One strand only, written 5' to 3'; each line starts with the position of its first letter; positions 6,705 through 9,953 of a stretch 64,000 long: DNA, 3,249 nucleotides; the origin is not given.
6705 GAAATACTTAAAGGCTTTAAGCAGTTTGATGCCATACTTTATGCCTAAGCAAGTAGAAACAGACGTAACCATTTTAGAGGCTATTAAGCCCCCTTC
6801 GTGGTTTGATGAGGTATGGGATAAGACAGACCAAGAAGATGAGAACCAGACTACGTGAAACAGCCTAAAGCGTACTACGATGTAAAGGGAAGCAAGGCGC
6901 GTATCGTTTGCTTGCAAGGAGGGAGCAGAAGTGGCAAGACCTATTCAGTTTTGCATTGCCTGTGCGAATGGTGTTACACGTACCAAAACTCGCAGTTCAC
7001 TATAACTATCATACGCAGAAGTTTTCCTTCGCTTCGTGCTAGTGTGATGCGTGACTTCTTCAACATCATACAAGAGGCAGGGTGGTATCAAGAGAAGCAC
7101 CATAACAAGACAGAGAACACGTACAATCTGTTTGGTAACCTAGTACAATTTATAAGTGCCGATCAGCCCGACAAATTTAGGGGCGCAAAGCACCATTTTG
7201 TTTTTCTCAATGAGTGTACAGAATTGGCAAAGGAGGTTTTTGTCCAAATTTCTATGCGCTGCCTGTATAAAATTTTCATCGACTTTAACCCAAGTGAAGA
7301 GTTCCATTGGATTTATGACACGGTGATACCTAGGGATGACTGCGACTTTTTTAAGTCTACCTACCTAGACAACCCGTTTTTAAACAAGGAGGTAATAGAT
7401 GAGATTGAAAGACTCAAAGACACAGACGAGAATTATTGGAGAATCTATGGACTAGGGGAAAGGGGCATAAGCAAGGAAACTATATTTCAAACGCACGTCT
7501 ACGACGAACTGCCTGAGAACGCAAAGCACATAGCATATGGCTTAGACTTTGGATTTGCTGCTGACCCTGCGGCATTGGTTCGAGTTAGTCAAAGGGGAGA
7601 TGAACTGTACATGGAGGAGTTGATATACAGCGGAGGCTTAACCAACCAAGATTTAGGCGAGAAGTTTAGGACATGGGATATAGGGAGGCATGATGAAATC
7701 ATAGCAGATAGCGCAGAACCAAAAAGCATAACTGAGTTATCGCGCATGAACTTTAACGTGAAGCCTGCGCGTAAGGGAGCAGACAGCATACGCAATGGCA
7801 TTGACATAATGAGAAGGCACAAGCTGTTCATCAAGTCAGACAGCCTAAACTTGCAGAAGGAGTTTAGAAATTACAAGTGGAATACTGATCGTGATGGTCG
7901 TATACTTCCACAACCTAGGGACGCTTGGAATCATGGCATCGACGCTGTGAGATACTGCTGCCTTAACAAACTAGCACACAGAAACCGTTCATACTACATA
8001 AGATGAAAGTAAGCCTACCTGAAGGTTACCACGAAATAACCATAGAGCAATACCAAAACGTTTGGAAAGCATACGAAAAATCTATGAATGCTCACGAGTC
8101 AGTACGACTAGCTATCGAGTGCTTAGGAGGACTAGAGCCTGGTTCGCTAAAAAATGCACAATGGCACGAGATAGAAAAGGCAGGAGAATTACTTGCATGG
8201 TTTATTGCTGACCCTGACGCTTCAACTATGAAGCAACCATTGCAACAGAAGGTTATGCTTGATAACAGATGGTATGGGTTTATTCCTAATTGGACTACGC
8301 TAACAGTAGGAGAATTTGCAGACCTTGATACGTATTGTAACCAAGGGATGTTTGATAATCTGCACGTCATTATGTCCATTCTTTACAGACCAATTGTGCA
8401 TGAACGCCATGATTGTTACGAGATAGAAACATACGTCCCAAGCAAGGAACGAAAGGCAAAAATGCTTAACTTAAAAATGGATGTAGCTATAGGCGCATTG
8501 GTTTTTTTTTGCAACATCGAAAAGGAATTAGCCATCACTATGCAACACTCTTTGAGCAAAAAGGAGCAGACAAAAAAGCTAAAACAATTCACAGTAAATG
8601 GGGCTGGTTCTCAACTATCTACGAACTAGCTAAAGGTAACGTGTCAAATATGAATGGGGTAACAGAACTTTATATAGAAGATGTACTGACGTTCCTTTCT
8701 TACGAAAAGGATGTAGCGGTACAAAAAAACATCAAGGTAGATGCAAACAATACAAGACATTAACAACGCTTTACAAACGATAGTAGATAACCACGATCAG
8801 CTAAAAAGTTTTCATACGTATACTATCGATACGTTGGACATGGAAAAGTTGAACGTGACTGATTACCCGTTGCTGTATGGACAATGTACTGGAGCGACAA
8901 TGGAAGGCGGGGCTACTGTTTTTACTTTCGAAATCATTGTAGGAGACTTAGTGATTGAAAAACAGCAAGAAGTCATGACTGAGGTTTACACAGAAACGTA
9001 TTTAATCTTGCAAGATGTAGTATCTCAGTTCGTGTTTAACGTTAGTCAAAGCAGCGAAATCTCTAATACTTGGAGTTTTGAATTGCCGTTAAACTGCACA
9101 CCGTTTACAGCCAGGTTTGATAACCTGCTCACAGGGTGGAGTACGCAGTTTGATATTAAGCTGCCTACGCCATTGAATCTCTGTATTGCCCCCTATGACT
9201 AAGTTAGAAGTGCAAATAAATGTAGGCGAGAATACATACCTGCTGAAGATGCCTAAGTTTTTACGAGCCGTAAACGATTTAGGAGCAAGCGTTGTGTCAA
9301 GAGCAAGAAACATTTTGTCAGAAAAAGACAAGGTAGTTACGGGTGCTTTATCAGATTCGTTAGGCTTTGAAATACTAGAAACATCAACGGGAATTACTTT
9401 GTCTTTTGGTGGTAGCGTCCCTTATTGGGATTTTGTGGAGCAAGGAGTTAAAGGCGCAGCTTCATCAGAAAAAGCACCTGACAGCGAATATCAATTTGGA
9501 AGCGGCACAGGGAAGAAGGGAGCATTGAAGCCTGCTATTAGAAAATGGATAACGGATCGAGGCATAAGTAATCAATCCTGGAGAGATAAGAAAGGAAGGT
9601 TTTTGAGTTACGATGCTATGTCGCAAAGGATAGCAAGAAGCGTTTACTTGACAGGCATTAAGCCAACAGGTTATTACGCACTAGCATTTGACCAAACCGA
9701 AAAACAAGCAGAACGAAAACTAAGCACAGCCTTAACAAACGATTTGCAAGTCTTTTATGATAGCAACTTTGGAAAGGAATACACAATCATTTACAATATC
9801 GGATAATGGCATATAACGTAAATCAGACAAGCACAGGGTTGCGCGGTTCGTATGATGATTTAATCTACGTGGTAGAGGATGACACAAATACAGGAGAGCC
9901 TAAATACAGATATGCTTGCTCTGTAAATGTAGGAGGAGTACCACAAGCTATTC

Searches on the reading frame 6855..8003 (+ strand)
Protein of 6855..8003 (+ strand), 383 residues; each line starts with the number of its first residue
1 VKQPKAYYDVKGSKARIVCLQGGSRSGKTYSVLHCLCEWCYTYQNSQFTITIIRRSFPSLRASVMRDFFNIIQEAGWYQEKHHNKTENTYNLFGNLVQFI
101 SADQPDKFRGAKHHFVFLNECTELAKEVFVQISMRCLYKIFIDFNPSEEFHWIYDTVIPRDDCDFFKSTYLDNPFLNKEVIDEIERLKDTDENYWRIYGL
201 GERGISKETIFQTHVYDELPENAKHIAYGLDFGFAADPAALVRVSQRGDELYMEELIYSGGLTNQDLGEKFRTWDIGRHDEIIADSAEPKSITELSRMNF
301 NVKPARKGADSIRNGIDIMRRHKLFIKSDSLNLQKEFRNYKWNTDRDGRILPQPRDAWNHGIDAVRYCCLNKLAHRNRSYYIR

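Call 19: search_protein_families(library=phrogs, proteins=[window:6855-8003:+], max_evalue=0.001)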
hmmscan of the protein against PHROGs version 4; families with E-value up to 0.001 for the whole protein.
window:6855-8003:+ (383 aa): 8 families
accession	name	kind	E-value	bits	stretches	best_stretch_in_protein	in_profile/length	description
phrog_2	-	head and packaging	3.9e-43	149.3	1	3-377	270-598/807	terminase large subunit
phrog_5653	-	head and packaging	1e-30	108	1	215-377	21-185/199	terminase large subunit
phrog_3717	-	head and packaging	4.7e-25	89.6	1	6-243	14-269/277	terminase large subunit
phrog_6672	-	head and packaging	7.6e-25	88.2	1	249-377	5-134/145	terminase large subunit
phrog_22023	-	unknown function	8e-11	43.4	1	136-259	21-148/153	-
phrog_979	-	head and packaging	1.8e-08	34.5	1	3-157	155-314/642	terminase large subunit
phrog_18557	-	head and packaging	2.3e-05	25.4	1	327-377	28-77/88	terminase large subunit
phrog_10250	-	head and packaging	0.00025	21.8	1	214-375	34-218/228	terminase large subunit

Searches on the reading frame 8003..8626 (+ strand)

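Call 19: search_protein_families(library=phrogs, proteins=[window:8003-8626:+], max_evalue=0.001)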
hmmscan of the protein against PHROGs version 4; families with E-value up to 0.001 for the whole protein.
window:8003-8626:+ (208 aa): 1 family
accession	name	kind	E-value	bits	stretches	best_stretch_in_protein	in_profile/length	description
phrog_32199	-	unknown function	2e-08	35.6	1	85-189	70-170/175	-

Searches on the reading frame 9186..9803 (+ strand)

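Call 20: search_protein_families(library=phrogs, proteins=[window:9186-9803:+], max_evalue=0.001)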
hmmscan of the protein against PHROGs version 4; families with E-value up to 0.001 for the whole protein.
window:9186-9803:+ (206 aa): 2 families
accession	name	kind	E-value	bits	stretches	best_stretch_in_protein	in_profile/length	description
phrog_29822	-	unknown function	2.7e-10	42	1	28-182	6-151/162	-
phrog_5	-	connector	0.00019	22.4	1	27-176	117-198/239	tail completion or Neck1 protein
